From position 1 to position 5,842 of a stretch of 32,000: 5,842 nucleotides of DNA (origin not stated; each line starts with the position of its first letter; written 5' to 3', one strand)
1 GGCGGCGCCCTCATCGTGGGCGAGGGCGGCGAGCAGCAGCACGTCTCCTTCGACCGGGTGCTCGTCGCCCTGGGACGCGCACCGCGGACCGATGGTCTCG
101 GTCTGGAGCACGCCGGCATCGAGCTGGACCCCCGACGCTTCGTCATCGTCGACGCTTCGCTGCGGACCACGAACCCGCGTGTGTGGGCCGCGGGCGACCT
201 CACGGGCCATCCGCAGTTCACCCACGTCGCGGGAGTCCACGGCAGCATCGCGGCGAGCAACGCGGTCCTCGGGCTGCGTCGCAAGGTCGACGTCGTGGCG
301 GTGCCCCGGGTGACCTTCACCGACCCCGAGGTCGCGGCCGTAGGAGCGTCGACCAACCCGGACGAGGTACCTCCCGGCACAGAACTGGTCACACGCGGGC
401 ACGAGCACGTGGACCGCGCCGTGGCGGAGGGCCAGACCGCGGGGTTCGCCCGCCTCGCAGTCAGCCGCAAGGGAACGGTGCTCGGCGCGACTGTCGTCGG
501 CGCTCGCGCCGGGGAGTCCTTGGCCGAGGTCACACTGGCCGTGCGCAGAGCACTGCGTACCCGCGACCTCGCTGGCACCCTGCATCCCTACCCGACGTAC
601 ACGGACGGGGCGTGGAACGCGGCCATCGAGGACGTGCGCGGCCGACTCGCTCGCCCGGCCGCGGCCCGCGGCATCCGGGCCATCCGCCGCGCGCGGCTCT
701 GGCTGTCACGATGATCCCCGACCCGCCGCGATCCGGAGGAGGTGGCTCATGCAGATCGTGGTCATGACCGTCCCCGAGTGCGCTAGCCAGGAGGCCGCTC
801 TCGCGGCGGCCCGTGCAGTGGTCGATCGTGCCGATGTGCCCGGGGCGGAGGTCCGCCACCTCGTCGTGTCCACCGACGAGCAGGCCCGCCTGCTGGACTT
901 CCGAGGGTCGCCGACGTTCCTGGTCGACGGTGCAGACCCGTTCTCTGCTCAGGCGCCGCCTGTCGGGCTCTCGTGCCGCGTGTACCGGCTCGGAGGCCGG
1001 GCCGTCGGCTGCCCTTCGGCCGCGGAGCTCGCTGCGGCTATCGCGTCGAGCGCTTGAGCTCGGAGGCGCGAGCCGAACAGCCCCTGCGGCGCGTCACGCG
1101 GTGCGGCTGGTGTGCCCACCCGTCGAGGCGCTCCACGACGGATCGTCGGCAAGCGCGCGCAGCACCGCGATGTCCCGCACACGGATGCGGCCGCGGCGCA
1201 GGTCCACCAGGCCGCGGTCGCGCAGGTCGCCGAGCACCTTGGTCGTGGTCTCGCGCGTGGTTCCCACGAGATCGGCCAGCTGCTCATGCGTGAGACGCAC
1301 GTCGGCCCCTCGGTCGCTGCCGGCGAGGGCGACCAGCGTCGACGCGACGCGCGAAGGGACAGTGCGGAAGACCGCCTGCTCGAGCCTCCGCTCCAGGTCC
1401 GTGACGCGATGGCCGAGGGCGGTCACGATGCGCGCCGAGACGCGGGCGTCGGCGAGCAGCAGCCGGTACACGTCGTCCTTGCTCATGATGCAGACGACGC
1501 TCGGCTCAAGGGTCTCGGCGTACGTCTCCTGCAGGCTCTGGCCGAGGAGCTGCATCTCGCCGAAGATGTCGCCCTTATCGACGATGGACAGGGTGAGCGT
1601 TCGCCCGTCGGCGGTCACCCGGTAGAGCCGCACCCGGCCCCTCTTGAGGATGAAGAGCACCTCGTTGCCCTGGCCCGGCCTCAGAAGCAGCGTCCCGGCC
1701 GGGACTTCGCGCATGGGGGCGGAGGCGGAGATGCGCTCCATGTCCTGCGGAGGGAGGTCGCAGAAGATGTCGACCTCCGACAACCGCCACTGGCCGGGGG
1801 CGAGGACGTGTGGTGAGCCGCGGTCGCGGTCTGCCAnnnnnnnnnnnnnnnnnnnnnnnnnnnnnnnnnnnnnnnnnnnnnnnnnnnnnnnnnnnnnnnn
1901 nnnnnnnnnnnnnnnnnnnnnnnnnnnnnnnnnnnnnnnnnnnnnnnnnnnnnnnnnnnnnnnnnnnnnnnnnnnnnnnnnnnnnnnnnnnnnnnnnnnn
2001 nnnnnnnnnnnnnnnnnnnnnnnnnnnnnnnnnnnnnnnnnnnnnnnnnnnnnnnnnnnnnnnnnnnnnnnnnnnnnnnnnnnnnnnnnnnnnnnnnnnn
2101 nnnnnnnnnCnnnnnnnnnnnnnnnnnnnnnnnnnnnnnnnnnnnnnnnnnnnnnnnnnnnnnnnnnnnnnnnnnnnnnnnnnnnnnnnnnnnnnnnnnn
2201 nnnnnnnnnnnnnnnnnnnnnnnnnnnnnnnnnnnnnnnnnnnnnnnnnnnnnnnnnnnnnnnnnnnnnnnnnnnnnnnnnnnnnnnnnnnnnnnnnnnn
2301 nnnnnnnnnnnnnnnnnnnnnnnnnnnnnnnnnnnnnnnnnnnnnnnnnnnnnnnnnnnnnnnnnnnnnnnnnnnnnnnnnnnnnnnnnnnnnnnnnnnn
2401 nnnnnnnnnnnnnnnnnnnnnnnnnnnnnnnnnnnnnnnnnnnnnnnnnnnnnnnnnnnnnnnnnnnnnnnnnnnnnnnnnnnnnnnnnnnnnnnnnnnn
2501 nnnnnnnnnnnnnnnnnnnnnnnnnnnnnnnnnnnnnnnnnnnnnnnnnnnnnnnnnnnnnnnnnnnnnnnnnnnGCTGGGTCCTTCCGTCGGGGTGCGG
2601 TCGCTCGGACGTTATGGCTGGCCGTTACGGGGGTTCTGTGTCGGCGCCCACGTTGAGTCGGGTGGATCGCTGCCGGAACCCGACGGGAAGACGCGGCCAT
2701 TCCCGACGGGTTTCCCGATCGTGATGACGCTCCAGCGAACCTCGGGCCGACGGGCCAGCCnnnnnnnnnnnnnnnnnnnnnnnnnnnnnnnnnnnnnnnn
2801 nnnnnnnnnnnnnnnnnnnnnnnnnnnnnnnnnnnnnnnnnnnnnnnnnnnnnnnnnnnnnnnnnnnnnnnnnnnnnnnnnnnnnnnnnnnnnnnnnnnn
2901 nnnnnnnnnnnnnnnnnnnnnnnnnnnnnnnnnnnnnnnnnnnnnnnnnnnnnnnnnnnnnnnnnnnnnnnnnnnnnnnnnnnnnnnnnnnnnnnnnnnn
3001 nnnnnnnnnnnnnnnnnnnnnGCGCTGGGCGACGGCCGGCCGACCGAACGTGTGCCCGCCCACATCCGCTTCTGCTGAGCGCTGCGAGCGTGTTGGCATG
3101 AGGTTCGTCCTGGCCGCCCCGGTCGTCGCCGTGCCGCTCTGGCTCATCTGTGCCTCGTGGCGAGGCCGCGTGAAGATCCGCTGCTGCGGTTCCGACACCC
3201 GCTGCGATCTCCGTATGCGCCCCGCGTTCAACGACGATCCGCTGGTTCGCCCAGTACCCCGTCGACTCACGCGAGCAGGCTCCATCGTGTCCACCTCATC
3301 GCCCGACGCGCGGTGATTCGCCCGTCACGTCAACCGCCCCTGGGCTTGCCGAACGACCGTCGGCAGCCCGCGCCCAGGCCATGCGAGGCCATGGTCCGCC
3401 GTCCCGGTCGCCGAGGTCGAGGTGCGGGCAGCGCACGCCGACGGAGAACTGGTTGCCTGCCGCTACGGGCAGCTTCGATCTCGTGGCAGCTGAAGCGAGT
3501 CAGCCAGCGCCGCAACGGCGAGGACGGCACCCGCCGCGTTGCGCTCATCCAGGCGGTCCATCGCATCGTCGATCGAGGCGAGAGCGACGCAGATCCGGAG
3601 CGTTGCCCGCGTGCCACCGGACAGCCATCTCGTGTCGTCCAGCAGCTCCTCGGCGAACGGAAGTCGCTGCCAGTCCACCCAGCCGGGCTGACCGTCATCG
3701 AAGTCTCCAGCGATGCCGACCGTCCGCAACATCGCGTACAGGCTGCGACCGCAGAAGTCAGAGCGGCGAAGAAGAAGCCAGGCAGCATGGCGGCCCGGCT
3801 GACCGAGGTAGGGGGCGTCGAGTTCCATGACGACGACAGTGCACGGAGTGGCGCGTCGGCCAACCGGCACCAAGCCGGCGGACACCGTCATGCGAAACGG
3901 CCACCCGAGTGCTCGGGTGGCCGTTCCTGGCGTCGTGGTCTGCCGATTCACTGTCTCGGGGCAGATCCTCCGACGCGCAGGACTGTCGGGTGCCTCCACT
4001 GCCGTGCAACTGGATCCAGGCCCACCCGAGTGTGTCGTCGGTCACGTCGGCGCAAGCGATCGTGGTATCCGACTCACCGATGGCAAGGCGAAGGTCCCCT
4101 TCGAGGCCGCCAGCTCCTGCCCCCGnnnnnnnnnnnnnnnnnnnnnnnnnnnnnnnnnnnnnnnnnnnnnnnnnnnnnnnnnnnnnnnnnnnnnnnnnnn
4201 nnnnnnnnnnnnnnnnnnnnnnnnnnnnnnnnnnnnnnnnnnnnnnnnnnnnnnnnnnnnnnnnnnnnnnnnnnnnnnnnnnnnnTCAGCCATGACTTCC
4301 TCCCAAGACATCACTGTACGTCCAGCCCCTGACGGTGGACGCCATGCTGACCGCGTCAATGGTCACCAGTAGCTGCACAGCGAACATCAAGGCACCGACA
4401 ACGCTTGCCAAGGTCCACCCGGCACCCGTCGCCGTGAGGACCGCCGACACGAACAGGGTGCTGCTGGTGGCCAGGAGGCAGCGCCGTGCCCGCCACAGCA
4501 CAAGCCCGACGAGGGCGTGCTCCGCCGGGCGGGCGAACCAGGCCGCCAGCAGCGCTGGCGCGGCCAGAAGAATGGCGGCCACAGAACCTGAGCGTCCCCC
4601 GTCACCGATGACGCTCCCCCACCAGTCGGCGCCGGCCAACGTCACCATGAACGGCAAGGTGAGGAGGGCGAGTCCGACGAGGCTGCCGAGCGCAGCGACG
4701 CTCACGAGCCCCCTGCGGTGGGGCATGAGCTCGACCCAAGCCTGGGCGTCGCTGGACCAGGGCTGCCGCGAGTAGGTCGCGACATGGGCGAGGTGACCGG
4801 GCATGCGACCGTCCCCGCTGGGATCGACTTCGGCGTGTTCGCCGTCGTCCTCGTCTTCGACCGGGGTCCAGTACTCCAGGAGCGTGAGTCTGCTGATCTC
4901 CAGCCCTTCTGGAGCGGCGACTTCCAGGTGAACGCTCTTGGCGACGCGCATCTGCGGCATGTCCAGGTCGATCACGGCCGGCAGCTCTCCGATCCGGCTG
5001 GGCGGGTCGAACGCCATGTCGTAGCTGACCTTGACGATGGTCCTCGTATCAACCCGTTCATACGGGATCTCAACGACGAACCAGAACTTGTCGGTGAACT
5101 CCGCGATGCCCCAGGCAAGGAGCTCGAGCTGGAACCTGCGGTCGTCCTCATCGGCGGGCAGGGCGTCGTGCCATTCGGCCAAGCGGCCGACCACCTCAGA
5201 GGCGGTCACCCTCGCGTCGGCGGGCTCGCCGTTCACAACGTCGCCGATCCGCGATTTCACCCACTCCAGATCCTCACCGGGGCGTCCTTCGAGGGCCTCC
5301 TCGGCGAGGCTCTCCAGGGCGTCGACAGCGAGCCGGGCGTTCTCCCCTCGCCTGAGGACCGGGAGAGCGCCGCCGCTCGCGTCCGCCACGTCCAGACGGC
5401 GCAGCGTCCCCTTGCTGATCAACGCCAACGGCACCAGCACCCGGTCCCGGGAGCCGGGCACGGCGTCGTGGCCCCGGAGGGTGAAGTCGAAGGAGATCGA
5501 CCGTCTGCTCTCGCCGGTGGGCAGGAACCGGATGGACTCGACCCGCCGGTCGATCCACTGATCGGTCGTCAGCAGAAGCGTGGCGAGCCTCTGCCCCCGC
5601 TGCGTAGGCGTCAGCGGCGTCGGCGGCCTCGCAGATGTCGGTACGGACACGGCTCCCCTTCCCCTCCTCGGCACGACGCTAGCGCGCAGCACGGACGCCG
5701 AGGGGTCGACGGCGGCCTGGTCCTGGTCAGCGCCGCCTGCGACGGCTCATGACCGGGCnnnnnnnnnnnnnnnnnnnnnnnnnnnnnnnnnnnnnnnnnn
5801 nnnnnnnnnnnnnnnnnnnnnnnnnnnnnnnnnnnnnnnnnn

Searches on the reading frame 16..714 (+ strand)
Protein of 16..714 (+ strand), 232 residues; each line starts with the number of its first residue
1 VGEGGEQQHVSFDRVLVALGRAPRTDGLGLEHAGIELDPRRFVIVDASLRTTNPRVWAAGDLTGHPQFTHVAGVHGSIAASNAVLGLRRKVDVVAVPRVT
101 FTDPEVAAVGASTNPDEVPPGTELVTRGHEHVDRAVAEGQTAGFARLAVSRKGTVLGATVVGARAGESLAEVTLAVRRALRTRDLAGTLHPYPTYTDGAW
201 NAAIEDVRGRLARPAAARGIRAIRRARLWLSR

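Call 8: search_protein_families(library=pfam, proteins=[window:16-714:+], max_evalue=0.001)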
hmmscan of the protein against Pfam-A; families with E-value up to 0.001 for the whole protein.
window:16-714:+ (232 aa): 2 families
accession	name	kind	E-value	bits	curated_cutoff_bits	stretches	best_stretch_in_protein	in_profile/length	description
PF02852.28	Pyr_redox_dim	-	3.8e-17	62.9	25.3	1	96-200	1-107/110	Pyridine nucleotide-disulphide oxidoreductase, dimerisation domain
PF07992.20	Pyr_redox_2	-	1.8e-15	57.6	26.1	1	5-76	221-291/291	Pyridine nucleotide-disulphide oxidoreductase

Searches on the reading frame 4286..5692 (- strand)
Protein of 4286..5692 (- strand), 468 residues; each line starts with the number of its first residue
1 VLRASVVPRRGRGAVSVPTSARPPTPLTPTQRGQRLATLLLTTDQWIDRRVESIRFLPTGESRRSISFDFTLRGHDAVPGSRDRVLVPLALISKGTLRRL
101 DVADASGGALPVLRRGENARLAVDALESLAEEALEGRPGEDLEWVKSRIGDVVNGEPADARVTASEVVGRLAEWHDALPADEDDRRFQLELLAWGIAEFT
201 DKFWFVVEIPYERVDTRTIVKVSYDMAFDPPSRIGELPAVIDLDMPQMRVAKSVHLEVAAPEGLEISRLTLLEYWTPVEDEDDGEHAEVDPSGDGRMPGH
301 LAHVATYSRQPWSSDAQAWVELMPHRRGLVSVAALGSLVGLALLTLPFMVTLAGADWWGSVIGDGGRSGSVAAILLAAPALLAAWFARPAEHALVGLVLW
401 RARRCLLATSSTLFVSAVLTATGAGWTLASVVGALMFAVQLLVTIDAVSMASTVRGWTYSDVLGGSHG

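Call 3: search_protein_families(library=pfam, proteins=[window:4286-5692:-], max_evalue=0.01)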
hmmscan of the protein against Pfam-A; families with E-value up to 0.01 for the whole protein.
window:4286-5692:- (468 aa): 0 families

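Call 6: search_protein_families(library=ncbifam, proteins=[window:4286-5692:-], max_evalue=1)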
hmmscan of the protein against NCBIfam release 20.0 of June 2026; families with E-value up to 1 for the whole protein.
window:4286-5692:- (468 aa): 0 families

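Call 9: search_protein_families(library=padloc, proteins=[window:4286-5692:-], max_evalue=0.001)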
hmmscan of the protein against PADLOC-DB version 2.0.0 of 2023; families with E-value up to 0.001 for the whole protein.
window:4286-5692:- (468 aa): 0 families

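Call 71: find_encoding_contigs(protein=window:4286-5650:-, flank=8000, max_places=10)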
Protein window:4286-5650:- (454 aa): 7 contigs read that carry it; 6 places shown.
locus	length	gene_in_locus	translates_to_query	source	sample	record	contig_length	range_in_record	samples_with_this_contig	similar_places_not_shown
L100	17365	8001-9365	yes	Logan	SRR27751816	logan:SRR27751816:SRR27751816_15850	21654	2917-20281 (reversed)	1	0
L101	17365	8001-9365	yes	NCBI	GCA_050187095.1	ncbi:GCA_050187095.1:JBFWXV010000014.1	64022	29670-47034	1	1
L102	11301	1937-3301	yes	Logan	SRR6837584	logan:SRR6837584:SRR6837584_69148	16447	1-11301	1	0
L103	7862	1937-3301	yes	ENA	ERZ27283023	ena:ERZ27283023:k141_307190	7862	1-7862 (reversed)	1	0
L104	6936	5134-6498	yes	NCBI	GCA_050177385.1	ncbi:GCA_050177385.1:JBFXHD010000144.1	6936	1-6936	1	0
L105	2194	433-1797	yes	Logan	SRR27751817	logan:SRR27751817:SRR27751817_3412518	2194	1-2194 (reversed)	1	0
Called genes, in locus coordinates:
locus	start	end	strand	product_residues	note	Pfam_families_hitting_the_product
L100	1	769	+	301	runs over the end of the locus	PF18755:RAMA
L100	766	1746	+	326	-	PF08867:FRG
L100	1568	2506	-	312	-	-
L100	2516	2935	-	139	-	-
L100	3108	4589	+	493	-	-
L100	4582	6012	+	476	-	-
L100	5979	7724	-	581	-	PF00589:Phage_integrase (weak)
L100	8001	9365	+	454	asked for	-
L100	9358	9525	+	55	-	-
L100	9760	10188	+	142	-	-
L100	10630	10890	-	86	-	-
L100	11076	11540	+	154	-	-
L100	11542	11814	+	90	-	-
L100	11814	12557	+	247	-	PF00027:cNMP_binding, PF13545:HTH_Crp_2, PF00325:Crp (weak)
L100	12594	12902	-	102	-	-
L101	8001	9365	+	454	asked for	-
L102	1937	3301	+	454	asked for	-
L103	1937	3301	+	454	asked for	-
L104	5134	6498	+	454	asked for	-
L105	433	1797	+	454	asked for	-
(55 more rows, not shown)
